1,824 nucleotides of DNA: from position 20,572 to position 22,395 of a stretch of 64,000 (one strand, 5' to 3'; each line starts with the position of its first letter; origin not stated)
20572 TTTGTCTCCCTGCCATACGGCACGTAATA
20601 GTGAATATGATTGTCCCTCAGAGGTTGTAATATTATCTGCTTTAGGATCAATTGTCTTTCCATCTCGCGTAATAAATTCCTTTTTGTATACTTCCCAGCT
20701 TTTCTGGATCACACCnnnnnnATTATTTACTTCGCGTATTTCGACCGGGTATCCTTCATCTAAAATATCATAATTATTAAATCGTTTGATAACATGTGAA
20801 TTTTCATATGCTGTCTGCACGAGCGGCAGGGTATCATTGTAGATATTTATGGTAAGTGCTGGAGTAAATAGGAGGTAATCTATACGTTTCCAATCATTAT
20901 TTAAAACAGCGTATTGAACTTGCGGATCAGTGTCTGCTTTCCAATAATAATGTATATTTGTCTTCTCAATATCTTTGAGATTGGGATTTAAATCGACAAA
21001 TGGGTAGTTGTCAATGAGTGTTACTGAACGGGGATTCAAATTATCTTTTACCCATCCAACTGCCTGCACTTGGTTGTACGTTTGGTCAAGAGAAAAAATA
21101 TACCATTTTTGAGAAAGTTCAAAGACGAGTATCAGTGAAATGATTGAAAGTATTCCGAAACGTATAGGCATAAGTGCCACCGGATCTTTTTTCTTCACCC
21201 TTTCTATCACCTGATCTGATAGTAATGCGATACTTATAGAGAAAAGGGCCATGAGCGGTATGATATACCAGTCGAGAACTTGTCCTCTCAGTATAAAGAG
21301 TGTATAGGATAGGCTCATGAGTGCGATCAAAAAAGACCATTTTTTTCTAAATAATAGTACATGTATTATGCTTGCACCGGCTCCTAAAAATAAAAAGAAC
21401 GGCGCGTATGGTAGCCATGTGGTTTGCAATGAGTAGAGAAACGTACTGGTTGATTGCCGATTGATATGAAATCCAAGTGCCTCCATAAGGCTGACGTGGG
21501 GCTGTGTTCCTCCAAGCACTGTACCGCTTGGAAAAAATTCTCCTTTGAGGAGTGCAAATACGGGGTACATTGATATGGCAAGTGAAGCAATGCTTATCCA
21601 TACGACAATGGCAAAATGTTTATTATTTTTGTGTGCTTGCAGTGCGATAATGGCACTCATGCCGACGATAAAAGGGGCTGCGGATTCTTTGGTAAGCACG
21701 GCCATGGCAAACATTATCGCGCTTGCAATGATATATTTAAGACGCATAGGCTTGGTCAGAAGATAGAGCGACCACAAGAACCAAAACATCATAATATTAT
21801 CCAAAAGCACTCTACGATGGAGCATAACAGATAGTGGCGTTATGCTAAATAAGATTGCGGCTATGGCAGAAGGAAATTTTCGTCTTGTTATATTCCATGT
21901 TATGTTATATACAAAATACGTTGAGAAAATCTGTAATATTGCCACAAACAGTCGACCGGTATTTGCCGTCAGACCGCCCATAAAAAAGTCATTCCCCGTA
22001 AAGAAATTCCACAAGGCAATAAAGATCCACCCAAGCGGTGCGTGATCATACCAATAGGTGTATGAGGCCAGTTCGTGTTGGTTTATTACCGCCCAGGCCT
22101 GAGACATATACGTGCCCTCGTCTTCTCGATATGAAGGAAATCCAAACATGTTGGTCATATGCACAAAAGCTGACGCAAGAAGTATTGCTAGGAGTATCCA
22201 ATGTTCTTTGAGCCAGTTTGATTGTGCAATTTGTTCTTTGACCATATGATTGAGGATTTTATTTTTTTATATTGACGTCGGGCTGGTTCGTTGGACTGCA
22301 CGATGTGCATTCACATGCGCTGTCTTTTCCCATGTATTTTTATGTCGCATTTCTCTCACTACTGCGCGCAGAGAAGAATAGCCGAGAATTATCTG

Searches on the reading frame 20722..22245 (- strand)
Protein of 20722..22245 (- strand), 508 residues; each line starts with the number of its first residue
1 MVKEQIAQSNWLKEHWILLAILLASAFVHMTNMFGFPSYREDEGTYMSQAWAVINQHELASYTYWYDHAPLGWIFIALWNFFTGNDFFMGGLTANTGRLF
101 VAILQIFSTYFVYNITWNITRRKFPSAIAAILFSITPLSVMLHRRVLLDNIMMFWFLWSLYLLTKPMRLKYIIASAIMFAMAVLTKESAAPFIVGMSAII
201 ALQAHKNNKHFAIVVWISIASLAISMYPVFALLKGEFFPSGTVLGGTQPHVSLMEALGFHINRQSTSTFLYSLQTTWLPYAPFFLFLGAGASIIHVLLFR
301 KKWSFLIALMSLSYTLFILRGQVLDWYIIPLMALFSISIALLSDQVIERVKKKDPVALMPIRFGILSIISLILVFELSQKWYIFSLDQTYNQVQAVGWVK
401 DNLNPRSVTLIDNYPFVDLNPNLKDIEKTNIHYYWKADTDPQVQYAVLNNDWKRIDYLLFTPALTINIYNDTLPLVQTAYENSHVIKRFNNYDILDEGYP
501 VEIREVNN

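Call 52: search_solved_structures(query=window:20722-22245:-, max_evalue=10, show_alignments=3)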
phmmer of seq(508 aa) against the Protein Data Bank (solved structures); distinct sequences matched with E-value up to 10: 2.
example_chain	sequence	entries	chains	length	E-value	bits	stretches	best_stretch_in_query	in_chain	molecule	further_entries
10up_A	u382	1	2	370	0.036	16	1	309-376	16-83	Transmembrane 6 superfamily member 1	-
11br_A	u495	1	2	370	0.041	15.8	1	309-376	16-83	Transmembrane 6 superfamily member 1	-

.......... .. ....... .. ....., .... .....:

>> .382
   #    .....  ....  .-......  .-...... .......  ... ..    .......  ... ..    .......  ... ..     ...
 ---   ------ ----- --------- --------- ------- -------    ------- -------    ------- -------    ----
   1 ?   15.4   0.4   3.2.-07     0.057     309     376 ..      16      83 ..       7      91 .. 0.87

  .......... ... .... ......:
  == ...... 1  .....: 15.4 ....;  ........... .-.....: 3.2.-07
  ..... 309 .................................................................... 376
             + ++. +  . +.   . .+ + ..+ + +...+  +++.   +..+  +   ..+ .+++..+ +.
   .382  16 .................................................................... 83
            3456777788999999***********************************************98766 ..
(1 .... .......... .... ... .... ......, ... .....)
